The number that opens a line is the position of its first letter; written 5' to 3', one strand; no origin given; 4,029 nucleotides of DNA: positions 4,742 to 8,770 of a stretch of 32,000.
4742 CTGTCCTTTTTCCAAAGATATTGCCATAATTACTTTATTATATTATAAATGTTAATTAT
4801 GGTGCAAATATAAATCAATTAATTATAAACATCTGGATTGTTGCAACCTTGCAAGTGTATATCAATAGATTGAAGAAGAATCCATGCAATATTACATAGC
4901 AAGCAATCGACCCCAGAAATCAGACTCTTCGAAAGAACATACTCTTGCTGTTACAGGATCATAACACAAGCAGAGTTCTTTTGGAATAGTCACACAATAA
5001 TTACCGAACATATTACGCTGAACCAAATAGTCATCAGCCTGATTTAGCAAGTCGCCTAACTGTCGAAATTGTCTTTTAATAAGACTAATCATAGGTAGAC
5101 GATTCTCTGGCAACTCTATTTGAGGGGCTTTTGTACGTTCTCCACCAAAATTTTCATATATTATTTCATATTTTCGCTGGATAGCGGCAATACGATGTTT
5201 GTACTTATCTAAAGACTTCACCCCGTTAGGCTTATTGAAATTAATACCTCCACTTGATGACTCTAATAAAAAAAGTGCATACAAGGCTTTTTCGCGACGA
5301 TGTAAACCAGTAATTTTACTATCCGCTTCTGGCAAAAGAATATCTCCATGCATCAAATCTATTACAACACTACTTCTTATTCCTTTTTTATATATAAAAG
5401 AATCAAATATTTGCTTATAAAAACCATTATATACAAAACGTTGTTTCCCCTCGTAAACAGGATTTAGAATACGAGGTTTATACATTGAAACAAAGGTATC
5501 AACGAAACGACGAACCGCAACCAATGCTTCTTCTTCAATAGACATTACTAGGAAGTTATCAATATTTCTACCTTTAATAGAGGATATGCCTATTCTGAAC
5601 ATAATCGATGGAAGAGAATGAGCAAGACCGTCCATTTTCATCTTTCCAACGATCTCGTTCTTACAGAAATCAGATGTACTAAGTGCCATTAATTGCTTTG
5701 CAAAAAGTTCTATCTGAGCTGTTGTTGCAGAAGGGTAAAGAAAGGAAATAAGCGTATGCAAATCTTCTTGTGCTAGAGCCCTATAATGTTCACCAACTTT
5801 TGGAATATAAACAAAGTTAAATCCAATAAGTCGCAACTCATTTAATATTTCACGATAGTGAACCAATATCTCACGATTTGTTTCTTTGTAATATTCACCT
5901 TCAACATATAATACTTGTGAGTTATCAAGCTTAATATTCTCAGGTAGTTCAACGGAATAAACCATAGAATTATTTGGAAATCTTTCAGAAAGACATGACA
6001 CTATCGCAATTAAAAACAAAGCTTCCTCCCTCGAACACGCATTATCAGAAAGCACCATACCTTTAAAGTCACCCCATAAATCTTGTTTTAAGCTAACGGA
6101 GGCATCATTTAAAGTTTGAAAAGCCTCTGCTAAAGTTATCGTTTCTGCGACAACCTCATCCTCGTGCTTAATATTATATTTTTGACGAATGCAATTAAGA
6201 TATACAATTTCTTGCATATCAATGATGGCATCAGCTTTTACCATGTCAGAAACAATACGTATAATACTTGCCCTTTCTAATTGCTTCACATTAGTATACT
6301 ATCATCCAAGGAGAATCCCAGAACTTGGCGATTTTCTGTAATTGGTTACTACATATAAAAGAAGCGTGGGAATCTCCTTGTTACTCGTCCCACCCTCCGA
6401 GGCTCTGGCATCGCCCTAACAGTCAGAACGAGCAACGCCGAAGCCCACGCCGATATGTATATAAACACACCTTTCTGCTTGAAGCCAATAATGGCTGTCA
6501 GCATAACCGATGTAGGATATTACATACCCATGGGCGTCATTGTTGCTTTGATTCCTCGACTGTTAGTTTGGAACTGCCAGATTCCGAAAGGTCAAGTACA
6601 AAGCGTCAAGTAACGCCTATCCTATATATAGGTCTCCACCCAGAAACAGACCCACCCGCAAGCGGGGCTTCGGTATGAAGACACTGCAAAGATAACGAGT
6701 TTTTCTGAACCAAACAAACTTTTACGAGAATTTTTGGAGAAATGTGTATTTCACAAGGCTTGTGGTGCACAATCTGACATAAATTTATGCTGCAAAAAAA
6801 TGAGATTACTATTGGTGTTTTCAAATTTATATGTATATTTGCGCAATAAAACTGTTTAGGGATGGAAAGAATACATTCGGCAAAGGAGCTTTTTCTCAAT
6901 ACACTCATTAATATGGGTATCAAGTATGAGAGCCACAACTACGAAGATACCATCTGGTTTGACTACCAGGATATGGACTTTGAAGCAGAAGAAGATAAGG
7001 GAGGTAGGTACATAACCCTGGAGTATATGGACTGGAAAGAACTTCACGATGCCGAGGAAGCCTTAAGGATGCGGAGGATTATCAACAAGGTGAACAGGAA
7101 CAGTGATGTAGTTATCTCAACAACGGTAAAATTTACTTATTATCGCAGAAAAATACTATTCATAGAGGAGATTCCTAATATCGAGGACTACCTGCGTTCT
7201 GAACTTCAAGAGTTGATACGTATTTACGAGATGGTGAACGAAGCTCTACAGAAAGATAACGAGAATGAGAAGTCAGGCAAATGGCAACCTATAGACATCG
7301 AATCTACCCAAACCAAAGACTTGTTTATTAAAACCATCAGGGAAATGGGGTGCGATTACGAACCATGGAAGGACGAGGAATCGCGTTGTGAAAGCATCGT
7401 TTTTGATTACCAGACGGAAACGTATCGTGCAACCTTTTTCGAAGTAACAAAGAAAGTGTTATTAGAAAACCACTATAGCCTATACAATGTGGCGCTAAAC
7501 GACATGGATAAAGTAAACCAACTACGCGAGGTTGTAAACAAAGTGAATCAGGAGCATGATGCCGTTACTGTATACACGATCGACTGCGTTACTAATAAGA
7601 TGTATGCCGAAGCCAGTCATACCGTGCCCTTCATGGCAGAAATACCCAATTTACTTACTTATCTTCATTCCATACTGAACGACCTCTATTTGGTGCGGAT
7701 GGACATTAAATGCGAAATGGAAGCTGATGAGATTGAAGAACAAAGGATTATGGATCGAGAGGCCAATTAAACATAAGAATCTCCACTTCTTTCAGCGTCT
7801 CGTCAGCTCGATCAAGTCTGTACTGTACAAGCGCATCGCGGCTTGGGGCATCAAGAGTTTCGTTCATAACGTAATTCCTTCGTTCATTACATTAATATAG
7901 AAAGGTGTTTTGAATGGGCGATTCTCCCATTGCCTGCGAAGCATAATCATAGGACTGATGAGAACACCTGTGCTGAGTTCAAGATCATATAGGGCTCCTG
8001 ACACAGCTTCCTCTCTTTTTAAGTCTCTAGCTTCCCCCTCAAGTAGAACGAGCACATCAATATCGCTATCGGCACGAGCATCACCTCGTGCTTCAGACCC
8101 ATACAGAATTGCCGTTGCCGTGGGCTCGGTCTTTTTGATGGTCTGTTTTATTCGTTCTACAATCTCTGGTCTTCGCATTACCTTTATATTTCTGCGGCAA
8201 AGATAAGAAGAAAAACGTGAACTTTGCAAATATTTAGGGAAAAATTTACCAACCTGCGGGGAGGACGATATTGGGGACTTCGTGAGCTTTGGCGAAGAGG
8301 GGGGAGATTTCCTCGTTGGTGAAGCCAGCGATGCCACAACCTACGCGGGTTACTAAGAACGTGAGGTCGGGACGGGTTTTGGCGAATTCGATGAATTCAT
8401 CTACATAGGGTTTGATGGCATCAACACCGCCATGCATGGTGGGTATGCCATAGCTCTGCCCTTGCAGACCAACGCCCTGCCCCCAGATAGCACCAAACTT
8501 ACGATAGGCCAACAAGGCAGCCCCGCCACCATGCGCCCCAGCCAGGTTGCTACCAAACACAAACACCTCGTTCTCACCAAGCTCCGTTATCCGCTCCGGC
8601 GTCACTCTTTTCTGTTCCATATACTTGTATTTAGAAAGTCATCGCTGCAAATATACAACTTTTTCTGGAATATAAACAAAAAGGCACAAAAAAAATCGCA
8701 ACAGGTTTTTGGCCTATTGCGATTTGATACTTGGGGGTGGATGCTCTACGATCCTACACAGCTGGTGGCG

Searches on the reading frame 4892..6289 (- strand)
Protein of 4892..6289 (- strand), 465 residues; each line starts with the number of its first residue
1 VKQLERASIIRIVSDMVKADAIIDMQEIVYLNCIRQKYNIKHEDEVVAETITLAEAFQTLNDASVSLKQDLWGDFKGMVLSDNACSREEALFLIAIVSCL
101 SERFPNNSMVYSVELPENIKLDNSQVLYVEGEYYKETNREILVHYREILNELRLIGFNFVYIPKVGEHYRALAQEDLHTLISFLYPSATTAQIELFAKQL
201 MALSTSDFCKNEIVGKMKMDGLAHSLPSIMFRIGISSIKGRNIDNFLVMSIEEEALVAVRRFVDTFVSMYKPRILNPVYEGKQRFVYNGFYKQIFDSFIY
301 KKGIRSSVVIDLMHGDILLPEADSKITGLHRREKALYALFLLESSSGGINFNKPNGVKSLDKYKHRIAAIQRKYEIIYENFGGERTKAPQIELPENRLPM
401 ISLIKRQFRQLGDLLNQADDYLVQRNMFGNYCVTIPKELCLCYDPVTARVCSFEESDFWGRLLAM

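Call 7: search_protein_families(library=pfam, proteins=[window:4892-6289:-], max_evalue=0.01)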
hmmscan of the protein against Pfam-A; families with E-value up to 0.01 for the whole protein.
window:4892-6289:- (465 aa): 0 families

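Call 10: search_protein_families(library=ncbifam, proteins=[window:4892-6289:-], max_evalue=0.01)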
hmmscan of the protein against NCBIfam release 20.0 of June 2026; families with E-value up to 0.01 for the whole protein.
window:4892-6289:- (465 aa): 0 families

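Call 11: search_protein_families(library=padloc, proteins=[window:4892-6289:-], max_evalue=0.01)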
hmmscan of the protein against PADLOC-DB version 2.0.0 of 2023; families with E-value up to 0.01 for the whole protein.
window:4892-6289:- (465 aa): 0 families

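Call 13: find_related_loci(query=window:4892-6289:-, collection=genome_contigs, flank=3000)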
Query window:4892-6289:- (465 aa) in genome_contigs; peptide patterns used: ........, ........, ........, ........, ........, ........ (x = any residue, [..] = any of these).
62 stretches matched a pattern; 6 encode a relative of the query (tblastn E <= 1e-3); 6 distinct loci.
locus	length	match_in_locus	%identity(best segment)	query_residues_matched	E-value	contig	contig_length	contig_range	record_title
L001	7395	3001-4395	78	1-465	0e+0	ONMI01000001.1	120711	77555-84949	uncultured Prevotellaceae bacterium isolate RUG446 genome assembly, contig: scaffold_284, whole genome shotgun sequence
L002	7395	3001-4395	74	1-465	0e+0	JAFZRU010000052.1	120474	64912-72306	MAG: Prevotella sp. isolate RGIG8039 Water_buffalos_Rumen-1__c937196, whole genome shotgun sequence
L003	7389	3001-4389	48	1-465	3e-142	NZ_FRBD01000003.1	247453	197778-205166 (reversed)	Xylanibacter ruminicola strain KHT3, whole genome shotgun sequence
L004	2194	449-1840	45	1-465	1e-146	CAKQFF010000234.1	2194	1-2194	MAG: uncultured Prevotella sp. isolate REFINED_METABAT215_TOP10_CONTIGS_1500_ASSEMBLY_K77_MERGED__Hadza_PheChl_Fiber-Had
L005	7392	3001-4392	47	1-465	2e-135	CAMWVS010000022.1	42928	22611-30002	MAG TPA_asm: uncultured Prevotella sp. isolate SRR14411306_bin.5_metawrap_v1.3_MAG genome assembly, contig: NODE.57_leng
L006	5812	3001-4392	47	1-465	5e-134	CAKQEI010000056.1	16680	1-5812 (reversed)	MAG: uncultured Prevotella sp. isolate REFINED_METABAT215_TOP10_CONTIGS_1500_ASSEMBLY_K77_MERGED__Hadza_MoBio_hadza-E-H_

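Call 25: search_protein_families(library=pfam, proteins=[L006:290-1498:+, L006:2164-2979:+, L002:1188-2078:+, L002:404-1156:+], max_evalue=0.001)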
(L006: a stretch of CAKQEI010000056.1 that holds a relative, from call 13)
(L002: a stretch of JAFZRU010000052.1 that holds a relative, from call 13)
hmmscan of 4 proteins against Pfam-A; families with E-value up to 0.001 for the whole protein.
L006:290-1498:+ (402 aa): 1 family
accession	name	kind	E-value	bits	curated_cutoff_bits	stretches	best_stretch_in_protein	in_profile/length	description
PF01841.26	Transglut_core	-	1.4e-13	51.5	23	1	138-232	6-104/108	Transglutaminase-like superfamily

L006:2164-2979:+ (271 aa): 1 family
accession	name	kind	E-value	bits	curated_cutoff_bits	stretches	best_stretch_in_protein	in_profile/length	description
PF02357.24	NusG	-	2e-07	31.9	22.2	1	96-156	2-59/93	Transcription termination factor nusG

L002:1188-2078:+ (296 aa): 1 family
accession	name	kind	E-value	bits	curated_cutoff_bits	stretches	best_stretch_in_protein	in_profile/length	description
PF20594.3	DUF6794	-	2.6e-29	101.5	27.1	1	43-125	1-82/83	Domain of unknown function (DUF6794)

L002:404-1156:+ (250 aa): 1 family
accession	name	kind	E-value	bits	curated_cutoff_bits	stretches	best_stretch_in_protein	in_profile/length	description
PF00160.26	Pro_isomerase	-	5.5e-43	147.4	21.7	2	11-124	2-113/159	Cyclophilin type peptidyl-prolyl cis-trans isomerase/CLD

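Call 48: search_protein_families(library=pfam, alignment_id=A4, max_evalue=0.001)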
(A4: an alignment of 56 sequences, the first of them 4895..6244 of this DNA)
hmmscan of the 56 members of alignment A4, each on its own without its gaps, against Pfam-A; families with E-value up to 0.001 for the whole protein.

A. member 1, window:4895-6244:- (450 aa): 0 families

B. families by the number of members that match (of 56 scanned): 39 families (the first 25 are shown)
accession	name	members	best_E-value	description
PF02357.24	NusG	21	8e-09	Transcription termination factor nusG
PF00467.35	KOW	7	2.7e-05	KOW motif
PF23290.1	KOW5_SPT5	3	0.00056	Transcription elongation factor SPT5, fifth KOW domain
PF13306.12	LRR_5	2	1.6e-54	BspA type Leucine rich repeat region (6 copies)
PF04397.21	LytTR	2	4e-11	LytTr DNA-binding domain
PF23284.2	KOW2_Spt5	2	7.7e-05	Transcription elongation factor SPT5, second KOW domain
PF10899.13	AbiGi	1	6.3e-30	Putative abortive phage resistance protein AbiGi, antitoxin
PF00689.26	Cation_ATPase_C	1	3e-29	Cation transporting ATPase, C-terminus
PF00534.26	Glycos_transf_1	1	2.6e-26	Glycosyl transferases group 1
PF13692.12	Glyco_trans_1_4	1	2.3e-25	Glycosyl transferases group 1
PF00535.33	Glycos_transf_2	1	1.1e-22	Glycosyl transferase family 2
PF12833.13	HTH_18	1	2.2e-19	Helix-turn-helix domain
PF01757.29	Acyl_transf_3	1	1.8e-18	Acyltransferase domain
PF13580.11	SIS_2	1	1.3e-17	SIS domain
PF00702.32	Hydrolase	1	7.7e-16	haloacid dehalogenase-like hydrolase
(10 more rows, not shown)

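Call 64: search_protein_families(library=ncbifam, proteins=[L006:2164-2976:+], max_evalue=0.001)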
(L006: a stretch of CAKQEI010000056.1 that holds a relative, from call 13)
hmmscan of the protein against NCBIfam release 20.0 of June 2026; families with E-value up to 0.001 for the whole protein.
L006:2164-2976:+ (271 aa): 6 families
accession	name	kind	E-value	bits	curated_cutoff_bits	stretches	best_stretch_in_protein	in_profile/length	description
NF033644.1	antiterm_UpxY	subfamily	2.1e-40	138.4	100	1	97-268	1-164/164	UpxY family transcription antiterminator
TIGR01955.1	RfaH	equivalog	3.8e-10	40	144.5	1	97-256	1-146/159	transcription/translation regulatory transformer protein RfaH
NF006534.0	PRK09014.1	equivalog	1.5e-09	38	124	1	96-243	3-134/162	transcription/translation regulatory transformer protein RfaH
TIGR00922.1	nusG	equivalog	4.3e-05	23.4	135.7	1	97-247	1-147/172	transcription termination/antitermination protein NusG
TIGR01956.2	NusG_myco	equivalog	6.2e-05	22.7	150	0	211-256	178-223/239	transcription termination/antitermination protein NusG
NF033641.1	antiterm_LoaP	exception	0.00068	19.8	125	0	97-247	1-142/166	antiterminator LoaP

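Call 84: search_protein_families(library=pfam, proteins=[window:4892-6289:-], max_evalue=5)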
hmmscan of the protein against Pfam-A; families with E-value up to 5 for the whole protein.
window:4892-6289:- (465 aa): 1 family
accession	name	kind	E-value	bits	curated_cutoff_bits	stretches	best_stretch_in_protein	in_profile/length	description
PF16157.10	DUF4865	-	0.079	13.4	26.7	1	240-316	27-101/183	Domain of unknown function (DUF4865)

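Call 85: list_cluster_members(proteins=[window:4895-6289:-, L002:3001-4395:+, L129:7146-7871:+])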
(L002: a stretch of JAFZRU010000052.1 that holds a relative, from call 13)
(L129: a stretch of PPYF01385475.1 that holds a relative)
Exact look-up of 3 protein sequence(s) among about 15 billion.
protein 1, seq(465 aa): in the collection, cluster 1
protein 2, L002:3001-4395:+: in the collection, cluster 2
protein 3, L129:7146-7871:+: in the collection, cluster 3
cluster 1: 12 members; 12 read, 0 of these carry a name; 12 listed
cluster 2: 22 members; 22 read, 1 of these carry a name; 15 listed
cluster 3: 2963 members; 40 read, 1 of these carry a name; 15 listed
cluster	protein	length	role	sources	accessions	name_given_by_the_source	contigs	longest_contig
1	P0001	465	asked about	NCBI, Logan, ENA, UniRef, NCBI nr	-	-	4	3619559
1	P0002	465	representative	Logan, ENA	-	-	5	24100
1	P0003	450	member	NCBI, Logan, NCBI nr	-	-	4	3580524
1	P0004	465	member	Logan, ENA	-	-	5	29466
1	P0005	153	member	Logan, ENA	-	-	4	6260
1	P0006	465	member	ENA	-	-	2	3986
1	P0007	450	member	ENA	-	-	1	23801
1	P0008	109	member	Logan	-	-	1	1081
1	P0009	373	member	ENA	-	-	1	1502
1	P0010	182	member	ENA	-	-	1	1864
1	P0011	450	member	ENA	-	-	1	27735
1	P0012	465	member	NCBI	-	-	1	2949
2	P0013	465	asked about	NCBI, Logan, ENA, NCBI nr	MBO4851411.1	MAG: hypothetical protein J5529_10990 [Prevotella sp.] | hypothetical protein [Prevotella sp.]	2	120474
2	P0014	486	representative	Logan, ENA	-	-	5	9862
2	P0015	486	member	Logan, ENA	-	-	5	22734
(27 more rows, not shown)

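Call 86: find_encoding_contigs(protein=P0001, flank=10000, max_places=3)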
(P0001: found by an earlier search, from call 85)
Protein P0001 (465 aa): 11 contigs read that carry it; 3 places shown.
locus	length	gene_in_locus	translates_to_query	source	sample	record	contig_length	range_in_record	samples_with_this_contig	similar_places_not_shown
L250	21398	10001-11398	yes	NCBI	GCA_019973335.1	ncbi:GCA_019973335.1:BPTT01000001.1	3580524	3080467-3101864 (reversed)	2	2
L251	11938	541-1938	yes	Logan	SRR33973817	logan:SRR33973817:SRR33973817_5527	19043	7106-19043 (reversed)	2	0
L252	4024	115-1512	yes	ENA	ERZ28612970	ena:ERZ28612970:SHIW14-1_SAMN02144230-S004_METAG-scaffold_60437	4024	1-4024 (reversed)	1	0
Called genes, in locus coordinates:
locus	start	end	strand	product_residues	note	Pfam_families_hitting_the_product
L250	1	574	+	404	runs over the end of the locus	PF00756:Esterase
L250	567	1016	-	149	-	PF08291:Peptidase_M15_3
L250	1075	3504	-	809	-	PF08800:BT4734-like_N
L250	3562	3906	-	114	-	-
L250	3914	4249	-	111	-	-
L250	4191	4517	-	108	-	-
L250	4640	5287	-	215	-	-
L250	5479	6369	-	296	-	-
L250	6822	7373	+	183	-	-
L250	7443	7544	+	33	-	PF20096:DUF6486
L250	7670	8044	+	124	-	-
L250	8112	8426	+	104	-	PF01909:NTP_transf_2, PF18765:Polbeta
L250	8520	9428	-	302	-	-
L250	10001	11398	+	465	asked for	-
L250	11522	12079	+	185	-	PF02342:TerD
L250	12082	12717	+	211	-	-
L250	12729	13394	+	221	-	PF02342:TerD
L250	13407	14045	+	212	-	PF00092:VWA, PF13519:VWA_2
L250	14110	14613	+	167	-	-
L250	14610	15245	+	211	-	PF00092:VWA, PF13519:VWA_2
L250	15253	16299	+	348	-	PF00092:VWA, PF13519:VWA_2, PF15616:TerY_C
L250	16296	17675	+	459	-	PF13672:PP2C_2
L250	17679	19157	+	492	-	PF00069:Pkinase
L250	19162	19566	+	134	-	-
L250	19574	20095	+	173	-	PF05656:DUF805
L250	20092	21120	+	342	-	PF13367:PrsW-protease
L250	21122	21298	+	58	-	-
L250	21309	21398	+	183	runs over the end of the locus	-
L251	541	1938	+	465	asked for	-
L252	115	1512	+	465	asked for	-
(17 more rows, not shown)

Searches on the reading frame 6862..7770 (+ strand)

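Call 7: search_protein_families(library=pfam, proteins=[window:6862-7770:+], max_evalue=0.01)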
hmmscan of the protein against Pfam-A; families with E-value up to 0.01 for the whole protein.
window:6862-7770:+ (302 aa): 0 families

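Call 10: search_protein_families(library=ncbifam, proteins=[window:6862-7770:+], max_evalue=0.01)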
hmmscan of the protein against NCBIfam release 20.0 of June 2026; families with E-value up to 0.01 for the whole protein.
window:6862-7770:+ (302 aa): 1 family
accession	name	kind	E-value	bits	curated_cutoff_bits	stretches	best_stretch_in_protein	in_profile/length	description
TIGR01573.1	cas2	equivalog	0.0043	17.3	24.5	1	179-242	5-72/96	CRISPR-associated endonuclease Cas2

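Call 11: search_protein_families(library=padloc, proteins=[window:6862-7770:+], max_evalue=0.01)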
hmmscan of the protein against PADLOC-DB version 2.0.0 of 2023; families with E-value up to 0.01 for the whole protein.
window:6862-7770:+ (302 aa): 4 families
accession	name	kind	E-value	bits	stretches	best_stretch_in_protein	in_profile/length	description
PDLC02027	Cas2d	-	5.8e-05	21.5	1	179-246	5-72/89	-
PDLC01251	Cas2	-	0.00014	20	1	179-247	5-72/84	"CAS-I,CAS-II,CAS-III,CAS-IV,CAS-V,CAS-VI; acquisition_2"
PDLC00935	Cas2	-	0.0011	17.3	1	179-242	5-72/96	CRISPR-associated endonuclease Cas2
PDLC01443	Cas2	-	0.0048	15.4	0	179-241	5-65/86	"CAS-I,CAS-II,CAS-III,CAS-IV,CAS-V,CAS-VI; acquisition_2"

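Call 84: search_protein_families(library=pfam, proteins=[window:6862-7770:+], max_evalue=5)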
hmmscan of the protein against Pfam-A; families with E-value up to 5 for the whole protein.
window:6862-7770:+ (302 aa): 3 families
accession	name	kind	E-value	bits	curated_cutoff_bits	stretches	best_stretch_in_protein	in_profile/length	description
PF01014.23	Uricase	-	0.019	15.8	25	1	78-109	71-102/140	Uricase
PF02915.23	Rubrerythrin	-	0.08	13.8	22.8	1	69-136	48-114/137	Rubrerythrin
PF03564.21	DUF1759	-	3.5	8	25.4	0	194-234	68-108/148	Protein of unknown function (DUF1759)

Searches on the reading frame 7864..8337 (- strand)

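Call 10: search_protein_families(library=ncbifam, proteins=[window:7864-8337:-], max_evalue=0.01)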
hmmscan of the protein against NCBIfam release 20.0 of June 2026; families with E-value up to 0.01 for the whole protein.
window:7864-8337:- (157 aa): 5 families
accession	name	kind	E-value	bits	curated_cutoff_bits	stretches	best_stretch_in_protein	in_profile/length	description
NF047752.1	MntA_antitoxin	equivalog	3.5e-08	33.3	60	1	69-116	3-49/106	type VII toxin-antitoxin system MntA family adenylyltransferase antitoxin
NF051895.1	anti_phage_HalB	equivalog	3.4e-07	30.1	190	1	77-118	3-44/211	anti-phage Hailong system nucleotidyltransferase HalB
TIGR03671.1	cca_archaeal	equivalog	0.00031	19.6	281.3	1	58-106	25-74/410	CCA tRNA nucleotidyltransferase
NF012212.1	ANT_9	subfamily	0.0011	18.3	340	1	74-111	22-59/249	aminoglycoside nucleotidyltransferase ANT(9)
NF010309.0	PRK13746.1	subfamily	0.0077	15.6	193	1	67-109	20-64/263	aminoglycoside adenylyltransferase family protein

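Call 83: search_protein_families(library=pfam, proteins=[window:7864-8337:-], max_evalue=0.001)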
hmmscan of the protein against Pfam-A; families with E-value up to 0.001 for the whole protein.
window:7864-8337:- (157 aa): 3 families
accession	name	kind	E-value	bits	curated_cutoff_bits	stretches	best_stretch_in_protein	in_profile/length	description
PF01909.29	NTP_transf_2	-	9.5e-10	39.2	21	1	61-121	2-63/93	Nucleotidyltransferase domain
PF18765.7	Polbeta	-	1.1e-09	38.8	26.9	1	61-119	1-58/93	Polymerase beta, Nucleotidyltransferase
PF22600.2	MTPAP-like_central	-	0.00015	22.3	27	1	52-104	18-70/139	Poly(A) RNA polymerase, mitochondrial-like, central palm domain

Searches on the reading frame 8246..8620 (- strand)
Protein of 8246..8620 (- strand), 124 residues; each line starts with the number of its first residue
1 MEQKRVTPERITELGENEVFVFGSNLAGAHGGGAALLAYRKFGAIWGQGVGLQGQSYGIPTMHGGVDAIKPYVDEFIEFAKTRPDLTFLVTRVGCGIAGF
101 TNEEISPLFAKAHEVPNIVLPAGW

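Call 10: search_protein_families(library=ncbifam, proteins=[window:8246-8620:-], max_evalue=0.01)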
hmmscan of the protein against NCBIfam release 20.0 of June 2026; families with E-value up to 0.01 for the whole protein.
window:8246-8620:- (124 aa): 1 family
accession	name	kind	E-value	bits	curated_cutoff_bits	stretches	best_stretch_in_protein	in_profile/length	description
NF049995.1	A1S_2505_Nterm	subfamily_domain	1.8e-43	147.2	45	1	19-124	1-109/109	A1S_2505 family phage non-structural protein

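Call 83: search_protein_families(library=pfam, proteins=[window:8246-8620:-], max_evalue=0.001)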
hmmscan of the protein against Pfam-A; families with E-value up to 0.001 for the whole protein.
window:8246-8620:- (124 aa): 0 families
